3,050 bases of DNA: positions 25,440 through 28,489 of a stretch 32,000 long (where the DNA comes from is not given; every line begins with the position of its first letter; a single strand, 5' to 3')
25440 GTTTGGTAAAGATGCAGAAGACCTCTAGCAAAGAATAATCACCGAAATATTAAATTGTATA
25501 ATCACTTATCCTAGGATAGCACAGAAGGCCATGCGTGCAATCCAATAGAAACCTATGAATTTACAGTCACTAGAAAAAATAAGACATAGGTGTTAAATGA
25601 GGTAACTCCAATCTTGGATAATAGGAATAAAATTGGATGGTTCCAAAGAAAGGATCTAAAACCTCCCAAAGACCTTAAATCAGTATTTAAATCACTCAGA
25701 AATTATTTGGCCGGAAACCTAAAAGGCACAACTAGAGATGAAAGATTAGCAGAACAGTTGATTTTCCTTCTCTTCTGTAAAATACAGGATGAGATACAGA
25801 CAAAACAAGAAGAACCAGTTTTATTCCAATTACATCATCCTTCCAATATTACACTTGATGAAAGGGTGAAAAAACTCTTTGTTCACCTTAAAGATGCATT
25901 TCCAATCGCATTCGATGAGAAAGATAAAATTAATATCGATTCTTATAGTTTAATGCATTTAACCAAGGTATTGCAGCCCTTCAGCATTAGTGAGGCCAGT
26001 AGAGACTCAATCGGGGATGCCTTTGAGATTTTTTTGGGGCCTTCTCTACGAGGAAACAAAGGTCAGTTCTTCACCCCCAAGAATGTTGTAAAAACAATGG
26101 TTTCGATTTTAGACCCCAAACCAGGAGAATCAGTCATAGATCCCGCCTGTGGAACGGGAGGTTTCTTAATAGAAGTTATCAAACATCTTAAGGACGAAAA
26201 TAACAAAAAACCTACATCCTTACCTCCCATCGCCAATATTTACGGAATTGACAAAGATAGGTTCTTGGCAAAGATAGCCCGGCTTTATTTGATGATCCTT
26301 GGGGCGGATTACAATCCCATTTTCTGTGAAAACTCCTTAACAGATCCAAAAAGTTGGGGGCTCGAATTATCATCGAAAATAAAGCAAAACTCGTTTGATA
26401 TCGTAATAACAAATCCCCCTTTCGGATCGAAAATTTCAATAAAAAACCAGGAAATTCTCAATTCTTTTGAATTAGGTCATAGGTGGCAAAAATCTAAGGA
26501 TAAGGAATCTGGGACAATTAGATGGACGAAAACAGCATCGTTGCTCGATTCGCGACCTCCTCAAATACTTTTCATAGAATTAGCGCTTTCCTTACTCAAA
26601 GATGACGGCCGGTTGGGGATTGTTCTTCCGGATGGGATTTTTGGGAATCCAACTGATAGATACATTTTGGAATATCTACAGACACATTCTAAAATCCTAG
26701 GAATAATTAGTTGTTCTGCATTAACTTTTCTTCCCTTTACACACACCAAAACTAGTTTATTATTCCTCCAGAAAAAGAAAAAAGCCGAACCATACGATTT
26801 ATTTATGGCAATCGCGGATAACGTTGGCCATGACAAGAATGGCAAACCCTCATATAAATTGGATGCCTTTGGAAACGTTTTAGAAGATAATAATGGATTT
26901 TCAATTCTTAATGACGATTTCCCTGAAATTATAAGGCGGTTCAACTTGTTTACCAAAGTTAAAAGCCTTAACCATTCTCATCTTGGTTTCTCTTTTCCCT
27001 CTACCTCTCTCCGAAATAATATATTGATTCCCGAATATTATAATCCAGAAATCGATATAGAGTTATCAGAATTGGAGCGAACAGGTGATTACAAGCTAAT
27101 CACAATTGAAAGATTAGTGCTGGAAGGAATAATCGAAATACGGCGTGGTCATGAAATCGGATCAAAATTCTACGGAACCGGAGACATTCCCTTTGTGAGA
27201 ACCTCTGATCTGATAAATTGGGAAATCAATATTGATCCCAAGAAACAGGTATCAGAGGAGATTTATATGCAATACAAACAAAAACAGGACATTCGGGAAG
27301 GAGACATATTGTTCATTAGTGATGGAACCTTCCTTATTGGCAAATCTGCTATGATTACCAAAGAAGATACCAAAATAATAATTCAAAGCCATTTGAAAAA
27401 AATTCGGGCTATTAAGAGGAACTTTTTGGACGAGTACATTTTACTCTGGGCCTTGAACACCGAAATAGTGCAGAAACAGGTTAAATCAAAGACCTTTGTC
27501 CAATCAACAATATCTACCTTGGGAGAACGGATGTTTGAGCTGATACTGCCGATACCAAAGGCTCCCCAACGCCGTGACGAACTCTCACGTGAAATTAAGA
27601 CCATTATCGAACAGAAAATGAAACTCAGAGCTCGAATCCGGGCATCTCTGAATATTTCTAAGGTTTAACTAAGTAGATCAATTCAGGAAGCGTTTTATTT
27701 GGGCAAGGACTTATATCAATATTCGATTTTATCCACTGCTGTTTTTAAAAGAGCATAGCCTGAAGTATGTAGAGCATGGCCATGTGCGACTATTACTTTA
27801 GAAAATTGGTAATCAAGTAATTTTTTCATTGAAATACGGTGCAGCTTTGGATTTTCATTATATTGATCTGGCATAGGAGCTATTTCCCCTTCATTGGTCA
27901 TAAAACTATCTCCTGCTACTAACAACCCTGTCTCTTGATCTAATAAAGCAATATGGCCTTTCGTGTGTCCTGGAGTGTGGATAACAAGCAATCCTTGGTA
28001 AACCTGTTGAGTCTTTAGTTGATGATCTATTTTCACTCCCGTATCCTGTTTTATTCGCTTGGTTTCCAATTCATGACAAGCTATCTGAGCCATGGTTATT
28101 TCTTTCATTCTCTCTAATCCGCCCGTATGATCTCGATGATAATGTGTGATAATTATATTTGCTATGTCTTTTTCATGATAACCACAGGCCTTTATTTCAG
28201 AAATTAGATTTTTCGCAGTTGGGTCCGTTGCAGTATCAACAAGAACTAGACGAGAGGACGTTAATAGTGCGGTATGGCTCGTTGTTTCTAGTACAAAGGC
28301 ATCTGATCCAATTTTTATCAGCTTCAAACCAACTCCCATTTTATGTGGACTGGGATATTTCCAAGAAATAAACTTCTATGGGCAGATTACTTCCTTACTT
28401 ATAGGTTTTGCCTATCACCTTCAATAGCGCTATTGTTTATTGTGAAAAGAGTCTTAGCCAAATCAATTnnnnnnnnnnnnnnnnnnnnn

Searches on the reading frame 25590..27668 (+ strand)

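Call 5: search_protein_families(library=pfam, proteins=[window:25590-27668:+])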
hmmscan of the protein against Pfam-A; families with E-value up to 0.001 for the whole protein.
window:25590-27668:+ (692 aa): 5 families
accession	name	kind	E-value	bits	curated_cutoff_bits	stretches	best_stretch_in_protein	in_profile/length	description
PF02384.22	N6_Mtase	-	8e-44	150.6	20.4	1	137-411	2-248/311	N-6 DNA Methylase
PF07669.17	Eco57I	-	6.2e-13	49.6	25.3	1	216-374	2-164/171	Eco57I restriction-modification methylase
PF01170.24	UPF0020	-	5e-10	39.8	22.3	1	169-286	19-139/197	RMKL-like, methyltransferase domain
PF20473.4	MmeI_Mtase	-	1.6e-07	31.2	27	1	181-265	22-113/259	MmeI, DNA-methyltransferase domain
PF13847.12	Methyltransf_31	-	0.0001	22.4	27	1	177-343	2-108/145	Methyltransferase domain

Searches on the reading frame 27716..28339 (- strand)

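Call 5: search_protein_families(library=pfam, proteins=[window:27716-28339:-])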
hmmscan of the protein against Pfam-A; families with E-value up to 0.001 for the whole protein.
window:27716-28339:- (207 aa): 3 families
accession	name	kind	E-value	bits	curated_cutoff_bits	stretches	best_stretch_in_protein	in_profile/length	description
PF00753.33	Lactamase_B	-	5e-17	62.9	22.7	1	27-156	13-161/196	Metallo-beta-lactamase superfamily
PF19583.5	ODP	-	3.3e-07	30.8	27.2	1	28-148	11-139/194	ODP family beta lactamase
PF12706.13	Lactamase_B_2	-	1.9e-05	24.8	27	1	32-94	3-68/200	Beta-lactamase superfamily domain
